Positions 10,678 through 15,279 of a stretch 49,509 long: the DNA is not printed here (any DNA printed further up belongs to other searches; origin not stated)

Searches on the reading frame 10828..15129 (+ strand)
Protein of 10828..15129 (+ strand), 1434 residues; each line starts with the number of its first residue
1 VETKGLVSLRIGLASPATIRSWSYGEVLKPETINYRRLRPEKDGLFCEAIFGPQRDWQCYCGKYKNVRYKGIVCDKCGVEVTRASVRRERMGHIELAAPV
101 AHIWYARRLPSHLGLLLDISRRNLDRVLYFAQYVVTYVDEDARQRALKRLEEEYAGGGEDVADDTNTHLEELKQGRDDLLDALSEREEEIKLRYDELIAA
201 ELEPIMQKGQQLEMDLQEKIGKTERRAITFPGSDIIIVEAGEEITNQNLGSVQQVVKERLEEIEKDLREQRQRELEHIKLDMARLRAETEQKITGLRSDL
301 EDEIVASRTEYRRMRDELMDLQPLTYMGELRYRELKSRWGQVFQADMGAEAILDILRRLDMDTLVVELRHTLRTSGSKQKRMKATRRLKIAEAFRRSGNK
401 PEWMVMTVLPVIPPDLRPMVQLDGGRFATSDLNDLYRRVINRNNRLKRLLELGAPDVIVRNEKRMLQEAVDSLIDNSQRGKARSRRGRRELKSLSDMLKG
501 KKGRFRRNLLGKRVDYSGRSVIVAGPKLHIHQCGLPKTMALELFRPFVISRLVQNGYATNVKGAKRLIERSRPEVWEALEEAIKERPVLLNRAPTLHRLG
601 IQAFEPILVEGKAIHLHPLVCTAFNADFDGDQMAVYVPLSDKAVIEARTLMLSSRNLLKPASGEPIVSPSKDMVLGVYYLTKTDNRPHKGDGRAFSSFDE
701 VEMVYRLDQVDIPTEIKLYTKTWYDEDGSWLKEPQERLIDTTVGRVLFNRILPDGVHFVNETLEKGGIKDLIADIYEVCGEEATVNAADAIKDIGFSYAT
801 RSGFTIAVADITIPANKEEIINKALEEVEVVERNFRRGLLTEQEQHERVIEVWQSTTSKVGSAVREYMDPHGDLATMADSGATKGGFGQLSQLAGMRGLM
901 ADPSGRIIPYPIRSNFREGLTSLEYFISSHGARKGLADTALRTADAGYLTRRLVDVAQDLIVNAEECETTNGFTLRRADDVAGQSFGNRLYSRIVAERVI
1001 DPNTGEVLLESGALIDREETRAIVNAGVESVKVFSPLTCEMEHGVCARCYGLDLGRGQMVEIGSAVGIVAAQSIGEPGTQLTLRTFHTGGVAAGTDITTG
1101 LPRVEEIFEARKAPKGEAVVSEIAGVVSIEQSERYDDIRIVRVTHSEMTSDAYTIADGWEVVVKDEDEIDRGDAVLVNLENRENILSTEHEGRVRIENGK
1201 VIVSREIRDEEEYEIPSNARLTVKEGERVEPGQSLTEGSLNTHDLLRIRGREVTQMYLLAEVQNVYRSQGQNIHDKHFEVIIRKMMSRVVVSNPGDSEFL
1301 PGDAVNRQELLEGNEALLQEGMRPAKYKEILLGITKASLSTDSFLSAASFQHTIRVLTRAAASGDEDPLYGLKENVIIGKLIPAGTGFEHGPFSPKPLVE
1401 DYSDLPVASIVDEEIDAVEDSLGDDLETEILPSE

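Call 79: search_protein_families(library=pfam, proteins=[window:10828-15129:+], max_evalue=0.00001)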
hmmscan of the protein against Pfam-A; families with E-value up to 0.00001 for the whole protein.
window:10828-15129:+ (1434 aa): 5 families
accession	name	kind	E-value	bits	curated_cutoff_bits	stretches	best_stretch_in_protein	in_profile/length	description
PF04997.17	RNA_pol_Rpb1_1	-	5.8e-77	259.5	39.7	1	6-509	4-312/312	RNA polymerase Rpb1, domain 1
PF04998.22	RNA_pol_Rpb1_5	-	3.1e-62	210.9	28.5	1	919-1341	1-266/267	RNA polymerase Rpb1, domain 5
PF00623.25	RNA_pol_Rpb1_2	-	1.9e-37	129.5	25.3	1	511-652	1-165/166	RNA polymerase Rpb1, domain 2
PF04983.23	RNA_pol_Rpb1_3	-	1.1e-27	97.4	28.9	1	656-811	1-162/162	RNA polymerase Rpb1, domain 3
PF05000.22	RNA_pol_Rpb1_4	-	1.1e-07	32.1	24.8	1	849-909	26-84/107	RNA polymerase Rpb1, domain 4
